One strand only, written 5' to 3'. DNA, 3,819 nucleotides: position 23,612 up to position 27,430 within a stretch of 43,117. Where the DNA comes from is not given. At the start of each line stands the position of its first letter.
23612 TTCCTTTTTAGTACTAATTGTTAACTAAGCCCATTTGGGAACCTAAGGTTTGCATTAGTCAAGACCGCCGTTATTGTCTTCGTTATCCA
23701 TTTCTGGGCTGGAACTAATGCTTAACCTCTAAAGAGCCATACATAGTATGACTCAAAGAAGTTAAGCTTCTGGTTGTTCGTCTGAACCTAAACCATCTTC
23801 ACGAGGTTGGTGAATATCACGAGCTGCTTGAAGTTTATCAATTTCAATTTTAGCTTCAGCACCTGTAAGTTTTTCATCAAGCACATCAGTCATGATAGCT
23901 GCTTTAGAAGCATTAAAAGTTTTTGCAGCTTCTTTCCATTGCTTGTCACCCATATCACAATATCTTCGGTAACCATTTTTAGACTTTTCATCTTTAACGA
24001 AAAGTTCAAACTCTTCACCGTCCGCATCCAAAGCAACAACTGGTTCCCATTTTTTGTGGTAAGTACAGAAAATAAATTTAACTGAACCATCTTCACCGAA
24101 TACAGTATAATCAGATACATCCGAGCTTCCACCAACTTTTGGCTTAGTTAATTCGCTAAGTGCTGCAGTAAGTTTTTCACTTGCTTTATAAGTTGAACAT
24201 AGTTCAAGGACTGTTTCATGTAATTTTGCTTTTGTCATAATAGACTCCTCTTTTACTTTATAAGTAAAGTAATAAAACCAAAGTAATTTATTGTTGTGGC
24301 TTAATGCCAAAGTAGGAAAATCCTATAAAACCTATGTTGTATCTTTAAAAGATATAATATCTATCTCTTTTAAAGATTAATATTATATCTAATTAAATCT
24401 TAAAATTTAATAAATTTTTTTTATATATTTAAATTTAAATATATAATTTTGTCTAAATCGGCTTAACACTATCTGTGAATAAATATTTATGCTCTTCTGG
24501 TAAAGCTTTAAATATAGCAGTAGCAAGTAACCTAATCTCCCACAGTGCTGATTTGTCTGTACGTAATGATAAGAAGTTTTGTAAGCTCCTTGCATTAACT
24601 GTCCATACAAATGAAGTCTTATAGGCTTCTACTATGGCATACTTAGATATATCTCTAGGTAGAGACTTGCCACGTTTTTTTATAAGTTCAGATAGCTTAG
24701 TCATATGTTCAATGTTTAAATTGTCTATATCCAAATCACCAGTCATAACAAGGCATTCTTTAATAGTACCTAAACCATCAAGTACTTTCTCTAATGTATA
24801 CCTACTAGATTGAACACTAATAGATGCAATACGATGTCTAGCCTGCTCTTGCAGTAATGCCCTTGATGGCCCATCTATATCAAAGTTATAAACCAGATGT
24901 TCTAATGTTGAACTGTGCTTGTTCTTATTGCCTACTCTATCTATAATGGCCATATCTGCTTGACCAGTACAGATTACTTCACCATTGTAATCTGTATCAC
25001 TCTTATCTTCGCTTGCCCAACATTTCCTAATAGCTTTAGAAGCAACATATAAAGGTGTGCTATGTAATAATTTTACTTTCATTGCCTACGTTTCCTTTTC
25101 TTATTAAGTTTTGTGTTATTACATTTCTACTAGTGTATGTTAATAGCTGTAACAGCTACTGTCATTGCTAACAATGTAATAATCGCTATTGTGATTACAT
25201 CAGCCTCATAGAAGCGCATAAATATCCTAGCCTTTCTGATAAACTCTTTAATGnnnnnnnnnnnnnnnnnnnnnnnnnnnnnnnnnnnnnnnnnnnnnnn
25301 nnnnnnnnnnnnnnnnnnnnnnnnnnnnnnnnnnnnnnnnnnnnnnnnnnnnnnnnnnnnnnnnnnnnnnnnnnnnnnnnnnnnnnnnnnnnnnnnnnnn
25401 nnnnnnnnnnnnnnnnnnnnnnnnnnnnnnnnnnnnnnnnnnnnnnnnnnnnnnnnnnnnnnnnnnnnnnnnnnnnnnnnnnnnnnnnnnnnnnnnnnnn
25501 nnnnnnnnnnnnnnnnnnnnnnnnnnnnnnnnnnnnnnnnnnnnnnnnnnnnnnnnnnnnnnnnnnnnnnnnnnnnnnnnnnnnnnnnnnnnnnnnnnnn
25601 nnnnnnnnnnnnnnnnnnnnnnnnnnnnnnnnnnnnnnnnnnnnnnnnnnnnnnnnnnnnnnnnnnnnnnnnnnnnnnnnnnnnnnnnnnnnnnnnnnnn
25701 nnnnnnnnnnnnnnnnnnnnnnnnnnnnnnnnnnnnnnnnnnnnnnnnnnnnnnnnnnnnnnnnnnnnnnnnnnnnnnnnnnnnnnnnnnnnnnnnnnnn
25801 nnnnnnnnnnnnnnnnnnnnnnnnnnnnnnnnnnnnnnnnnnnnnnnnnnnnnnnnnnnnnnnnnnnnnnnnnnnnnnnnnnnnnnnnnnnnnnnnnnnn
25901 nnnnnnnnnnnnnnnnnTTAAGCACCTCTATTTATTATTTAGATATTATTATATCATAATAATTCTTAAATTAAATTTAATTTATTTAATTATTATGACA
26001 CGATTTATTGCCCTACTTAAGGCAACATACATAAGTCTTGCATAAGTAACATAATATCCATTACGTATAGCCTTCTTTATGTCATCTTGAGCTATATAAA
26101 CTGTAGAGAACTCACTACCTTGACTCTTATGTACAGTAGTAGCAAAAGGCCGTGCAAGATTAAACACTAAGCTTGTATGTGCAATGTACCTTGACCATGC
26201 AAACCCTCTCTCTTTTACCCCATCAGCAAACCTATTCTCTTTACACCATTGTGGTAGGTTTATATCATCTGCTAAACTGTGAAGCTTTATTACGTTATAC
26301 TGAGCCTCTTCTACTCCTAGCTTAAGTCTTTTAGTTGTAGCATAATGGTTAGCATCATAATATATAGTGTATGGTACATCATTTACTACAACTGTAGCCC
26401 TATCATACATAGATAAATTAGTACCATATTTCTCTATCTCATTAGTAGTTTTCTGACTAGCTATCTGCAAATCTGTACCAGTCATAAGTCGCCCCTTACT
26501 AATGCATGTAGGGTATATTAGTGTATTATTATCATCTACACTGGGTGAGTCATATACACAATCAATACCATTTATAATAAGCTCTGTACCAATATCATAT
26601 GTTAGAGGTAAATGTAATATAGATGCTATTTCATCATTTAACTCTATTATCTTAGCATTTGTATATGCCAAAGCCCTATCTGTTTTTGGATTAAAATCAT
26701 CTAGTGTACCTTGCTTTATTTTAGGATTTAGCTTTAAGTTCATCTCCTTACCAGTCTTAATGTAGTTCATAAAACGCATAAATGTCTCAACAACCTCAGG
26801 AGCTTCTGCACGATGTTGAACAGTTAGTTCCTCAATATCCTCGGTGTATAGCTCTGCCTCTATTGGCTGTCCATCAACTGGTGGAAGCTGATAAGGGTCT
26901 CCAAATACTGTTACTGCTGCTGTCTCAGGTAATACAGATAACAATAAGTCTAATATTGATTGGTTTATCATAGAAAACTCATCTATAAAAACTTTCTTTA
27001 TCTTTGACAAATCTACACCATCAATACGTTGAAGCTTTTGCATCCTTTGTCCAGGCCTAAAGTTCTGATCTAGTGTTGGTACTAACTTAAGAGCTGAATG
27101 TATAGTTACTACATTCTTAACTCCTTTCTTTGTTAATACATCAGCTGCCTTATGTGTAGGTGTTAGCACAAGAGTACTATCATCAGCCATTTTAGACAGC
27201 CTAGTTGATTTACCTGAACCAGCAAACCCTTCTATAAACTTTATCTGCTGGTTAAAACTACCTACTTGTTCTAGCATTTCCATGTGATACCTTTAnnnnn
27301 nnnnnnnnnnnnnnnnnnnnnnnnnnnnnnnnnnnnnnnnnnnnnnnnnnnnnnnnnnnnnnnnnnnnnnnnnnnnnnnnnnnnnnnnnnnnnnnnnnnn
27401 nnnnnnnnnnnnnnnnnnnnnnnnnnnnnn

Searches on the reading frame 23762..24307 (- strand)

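Call 12: search_protein_families(library=phrogs, proteins=[window:23762-24307:-], max_evalue=0.001)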
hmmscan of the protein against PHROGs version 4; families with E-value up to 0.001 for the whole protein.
window:23762-24307:- (181 aa): 1 family
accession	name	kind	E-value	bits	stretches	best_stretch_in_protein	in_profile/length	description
phrog_10459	-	unknown function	2.4e-18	67.7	1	44-176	26-151/162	-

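Call 63: search_protein_families(library=pfam, proteins=[window:23762-24307:-], max_evalue=0.01)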
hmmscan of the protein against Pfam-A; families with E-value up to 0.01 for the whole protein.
window:23762-24307:- (181 aa): 0 families

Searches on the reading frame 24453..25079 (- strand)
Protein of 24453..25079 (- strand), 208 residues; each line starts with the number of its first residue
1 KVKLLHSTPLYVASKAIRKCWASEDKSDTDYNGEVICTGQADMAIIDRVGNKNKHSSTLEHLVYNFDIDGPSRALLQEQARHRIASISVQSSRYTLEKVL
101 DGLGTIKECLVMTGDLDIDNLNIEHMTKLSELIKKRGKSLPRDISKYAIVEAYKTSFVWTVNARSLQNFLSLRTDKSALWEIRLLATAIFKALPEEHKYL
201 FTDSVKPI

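Call 12: search_protein_families(library=phrogs, proteins=[window:24453-25079:-], max_evalue=0.001)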
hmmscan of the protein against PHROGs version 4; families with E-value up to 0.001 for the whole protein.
window:24453-25079:- (208 aa): 2 families
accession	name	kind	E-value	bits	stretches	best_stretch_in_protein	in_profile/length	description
phrog_85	-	DNA, RNA and nucleotide metabolism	1.2e-25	91.2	2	2-97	373-464/866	thymidylate synthase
phrog_22708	-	DNA, RNA and nucleotide metabolism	0.00026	21.5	1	52-98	80-127/242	thymidylate synthase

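Call 63: search_protein_families(library=pfam, proteins=[window:24453-25079:-], max_evalue=0.01)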
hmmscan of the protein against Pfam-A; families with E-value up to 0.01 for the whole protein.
window:24453-25079:- (208 aa): 1 family
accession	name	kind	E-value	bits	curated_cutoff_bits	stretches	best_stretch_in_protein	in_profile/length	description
PF02511.20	Thy1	-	1.7e-36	126.3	24.8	1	5-194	3-186/191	Thymidylate synthase complementing protein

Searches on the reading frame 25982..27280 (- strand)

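Call 13: search_protein_families(library=phrogs, proteins=[window:25982-27280:-], max_evalue=0.001)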
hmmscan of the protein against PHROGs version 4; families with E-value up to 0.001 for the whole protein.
window:25982-27280:- (432 aa): 4 families
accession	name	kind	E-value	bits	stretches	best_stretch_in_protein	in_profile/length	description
phrog_325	-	DNA, RNA and nucleotide metabolism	1.1e-62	213.6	1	10-431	489-867/986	Dda-like helicase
phrog_4412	-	DNA, RNA and nucleotide metabolism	8.2e-24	84.9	2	9-135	343-463/743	exonuclease V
phrog_1967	-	DNA, RNA and nucleotide metabolism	1e-12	48.5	1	381-431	608-667/776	DNA helicase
phrog_25471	-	unknown function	6.5e-06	27.3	1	16-114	26-141/162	-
